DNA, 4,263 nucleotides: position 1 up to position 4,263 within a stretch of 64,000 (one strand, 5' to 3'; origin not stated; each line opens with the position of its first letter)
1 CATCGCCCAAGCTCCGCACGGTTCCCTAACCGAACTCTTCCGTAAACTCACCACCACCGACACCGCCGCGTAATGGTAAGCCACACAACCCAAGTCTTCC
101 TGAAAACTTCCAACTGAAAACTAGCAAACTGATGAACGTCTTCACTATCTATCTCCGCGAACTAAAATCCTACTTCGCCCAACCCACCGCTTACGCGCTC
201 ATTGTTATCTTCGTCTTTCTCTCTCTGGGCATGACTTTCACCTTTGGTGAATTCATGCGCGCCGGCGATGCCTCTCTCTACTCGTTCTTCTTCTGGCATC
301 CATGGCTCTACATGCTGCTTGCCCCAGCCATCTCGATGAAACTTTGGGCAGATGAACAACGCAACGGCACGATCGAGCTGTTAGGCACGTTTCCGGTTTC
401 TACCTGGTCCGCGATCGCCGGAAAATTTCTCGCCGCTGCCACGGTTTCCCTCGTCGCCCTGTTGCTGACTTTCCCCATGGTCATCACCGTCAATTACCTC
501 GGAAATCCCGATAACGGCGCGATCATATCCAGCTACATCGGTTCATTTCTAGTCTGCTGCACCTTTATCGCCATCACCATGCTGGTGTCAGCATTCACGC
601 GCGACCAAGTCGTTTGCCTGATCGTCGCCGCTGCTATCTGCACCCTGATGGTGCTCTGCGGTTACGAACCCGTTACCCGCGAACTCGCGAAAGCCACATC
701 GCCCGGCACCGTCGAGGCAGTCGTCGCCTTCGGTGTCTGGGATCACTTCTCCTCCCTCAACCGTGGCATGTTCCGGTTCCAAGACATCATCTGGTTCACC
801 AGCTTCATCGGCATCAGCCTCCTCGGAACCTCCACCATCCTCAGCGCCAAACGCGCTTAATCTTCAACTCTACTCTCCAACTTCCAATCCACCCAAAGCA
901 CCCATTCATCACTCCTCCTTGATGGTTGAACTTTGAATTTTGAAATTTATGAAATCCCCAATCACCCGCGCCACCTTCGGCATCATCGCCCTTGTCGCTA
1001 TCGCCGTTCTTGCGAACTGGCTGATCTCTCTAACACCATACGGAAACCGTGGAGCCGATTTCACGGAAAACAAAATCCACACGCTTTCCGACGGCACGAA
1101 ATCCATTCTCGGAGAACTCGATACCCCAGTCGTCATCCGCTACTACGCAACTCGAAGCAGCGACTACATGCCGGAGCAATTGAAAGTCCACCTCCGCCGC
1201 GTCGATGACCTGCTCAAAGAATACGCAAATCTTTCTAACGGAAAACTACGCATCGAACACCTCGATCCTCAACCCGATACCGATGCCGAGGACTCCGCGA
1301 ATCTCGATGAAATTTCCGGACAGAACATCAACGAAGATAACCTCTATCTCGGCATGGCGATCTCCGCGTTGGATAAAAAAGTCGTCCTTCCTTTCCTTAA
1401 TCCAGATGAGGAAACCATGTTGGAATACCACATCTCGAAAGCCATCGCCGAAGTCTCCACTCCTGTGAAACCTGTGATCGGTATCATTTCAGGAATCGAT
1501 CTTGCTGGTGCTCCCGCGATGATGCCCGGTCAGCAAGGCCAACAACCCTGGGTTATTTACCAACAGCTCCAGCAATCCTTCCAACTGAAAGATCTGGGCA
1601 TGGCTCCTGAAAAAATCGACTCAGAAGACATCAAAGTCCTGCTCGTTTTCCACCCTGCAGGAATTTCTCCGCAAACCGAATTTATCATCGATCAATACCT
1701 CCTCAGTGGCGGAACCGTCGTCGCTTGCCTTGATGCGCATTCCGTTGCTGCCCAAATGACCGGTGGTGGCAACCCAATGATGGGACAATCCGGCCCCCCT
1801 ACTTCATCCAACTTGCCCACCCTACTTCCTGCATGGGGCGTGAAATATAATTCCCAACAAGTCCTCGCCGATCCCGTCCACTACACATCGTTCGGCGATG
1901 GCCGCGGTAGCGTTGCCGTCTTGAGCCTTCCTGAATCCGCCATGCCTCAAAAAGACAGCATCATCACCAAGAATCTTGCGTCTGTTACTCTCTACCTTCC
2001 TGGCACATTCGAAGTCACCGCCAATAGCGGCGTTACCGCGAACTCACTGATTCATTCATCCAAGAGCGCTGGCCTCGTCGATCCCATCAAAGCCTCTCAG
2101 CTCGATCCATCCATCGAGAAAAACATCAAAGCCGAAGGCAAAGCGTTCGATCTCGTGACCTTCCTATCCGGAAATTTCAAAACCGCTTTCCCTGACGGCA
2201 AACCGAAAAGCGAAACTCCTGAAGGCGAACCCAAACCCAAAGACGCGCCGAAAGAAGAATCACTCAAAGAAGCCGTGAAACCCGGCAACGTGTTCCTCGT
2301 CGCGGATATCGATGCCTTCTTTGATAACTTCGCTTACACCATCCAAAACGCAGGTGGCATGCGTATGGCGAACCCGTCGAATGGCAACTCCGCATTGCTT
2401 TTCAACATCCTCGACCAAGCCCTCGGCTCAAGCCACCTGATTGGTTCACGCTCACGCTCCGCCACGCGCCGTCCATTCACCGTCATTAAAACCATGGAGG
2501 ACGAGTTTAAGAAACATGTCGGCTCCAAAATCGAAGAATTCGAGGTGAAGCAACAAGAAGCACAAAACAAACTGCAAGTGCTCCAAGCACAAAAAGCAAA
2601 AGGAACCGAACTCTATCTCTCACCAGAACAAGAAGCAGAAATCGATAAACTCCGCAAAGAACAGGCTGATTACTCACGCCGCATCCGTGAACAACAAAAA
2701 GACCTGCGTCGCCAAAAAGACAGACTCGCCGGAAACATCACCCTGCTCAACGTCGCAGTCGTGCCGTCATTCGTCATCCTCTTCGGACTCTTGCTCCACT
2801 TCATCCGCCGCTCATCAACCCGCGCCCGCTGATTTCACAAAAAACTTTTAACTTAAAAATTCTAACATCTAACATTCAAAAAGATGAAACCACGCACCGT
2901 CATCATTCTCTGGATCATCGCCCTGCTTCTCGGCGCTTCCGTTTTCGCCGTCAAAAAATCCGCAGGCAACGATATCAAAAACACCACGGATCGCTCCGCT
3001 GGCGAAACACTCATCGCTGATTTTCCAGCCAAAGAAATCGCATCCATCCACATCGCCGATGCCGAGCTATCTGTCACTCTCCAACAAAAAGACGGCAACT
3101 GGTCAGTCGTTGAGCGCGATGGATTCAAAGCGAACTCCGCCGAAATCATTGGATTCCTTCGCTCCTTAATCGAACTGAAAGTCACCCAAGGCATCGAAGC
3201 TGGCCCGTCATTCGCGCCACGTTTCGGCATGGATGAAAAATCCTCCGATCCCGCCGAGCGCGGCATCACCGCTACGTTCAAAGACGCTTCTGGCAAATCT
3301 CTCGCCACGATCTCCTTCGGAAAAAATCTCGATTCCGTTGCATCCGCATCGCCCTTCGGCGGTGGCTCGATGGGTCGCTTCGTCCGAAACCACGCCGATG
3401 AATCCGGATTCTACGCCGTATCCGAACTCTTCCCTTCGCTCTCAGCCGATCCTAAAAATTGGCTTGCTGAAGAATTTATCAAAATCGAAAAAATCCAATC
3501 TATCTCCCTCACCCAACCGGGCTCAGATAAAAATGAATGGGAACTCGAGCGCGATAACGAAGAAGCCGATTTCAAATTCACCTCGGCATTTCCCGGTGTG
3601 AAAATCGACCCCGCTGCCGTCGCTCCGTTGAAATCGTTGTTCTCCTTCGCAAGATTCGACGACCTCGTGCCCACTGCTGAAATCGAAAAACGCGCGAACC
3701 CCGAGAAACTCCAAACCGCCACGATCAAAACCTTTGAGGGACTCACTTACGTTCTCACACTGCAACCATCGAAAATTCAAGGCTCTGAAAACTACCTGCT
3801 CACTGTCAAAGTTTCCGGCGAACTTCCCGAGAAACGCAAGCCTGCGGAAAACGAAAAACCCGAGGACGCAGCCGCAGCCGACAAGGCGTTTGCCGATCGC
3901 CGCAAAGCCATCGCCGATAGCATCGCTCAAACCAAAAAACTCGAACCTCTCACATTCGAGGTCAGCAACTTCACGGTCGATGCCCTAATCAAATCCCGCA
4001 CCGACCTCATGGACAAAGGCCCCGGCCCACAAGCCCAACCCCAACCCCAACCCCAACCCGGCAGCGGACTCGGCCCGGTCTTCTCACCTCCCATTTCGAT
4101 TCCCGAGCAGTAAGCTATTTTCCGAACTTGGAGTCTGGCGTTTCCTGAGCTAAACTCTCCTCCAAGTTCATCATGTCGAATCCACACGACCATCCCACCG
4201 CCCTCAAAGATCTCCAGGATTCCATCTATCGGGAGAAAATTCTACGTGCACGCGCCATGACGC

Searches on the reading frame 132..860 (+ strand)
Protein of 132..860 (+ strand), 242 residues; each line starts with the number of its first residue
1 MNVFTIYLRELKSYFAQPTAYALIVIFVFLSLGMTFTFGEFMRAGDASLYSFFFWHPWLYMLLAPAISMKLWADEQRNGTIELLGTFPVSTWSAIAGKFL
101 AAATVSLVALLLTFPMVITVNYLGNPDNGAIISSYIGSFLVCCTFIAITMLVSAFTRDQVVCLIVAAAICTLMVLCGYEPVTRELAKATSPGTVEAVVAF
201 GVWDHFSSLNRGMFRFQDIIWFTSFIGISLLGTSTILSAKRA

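Call 33: search_protein_families(library=pfam, proteins=[window:132-860:+], max_evalue=0.00001)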
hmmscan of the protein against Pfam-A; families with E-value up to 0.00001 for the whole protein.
window:132-860:+ (242 aa): 3 families
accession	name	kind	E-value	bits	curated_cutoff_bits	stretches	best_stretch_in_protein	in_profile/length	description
PF12679.13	ABC2_membrane_2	-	7.4e-14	52.1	27.2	1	62-175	80-197/283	ABC-2 family transporter protein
PF12698.13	ABC2_membrane_3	-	2.8e-07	30.4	31.6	1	54-177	166-287/347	ABC-2 family transporter protein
PF13346.12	ABC2_membrane_5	-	6.4e-06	26.3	25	0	35-181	21-169/205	ABC-2 family transporter protein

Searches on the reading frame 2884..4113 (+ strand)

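Call 33: search_protein_families(library=pfam, proteins=[window:2884-4113:+], max_evalue=0.00001)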
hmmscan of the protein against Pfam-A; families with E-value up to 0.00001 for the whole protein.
window:2884-4113:+ (409 aa): 1 family
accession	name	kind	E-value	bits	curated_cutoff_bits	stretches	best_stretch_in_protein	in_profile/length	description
PF14238.11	DUF4340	-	4.5e-11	43.7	25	1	73-289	1-164/183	Domain of unknown function (DUF4340)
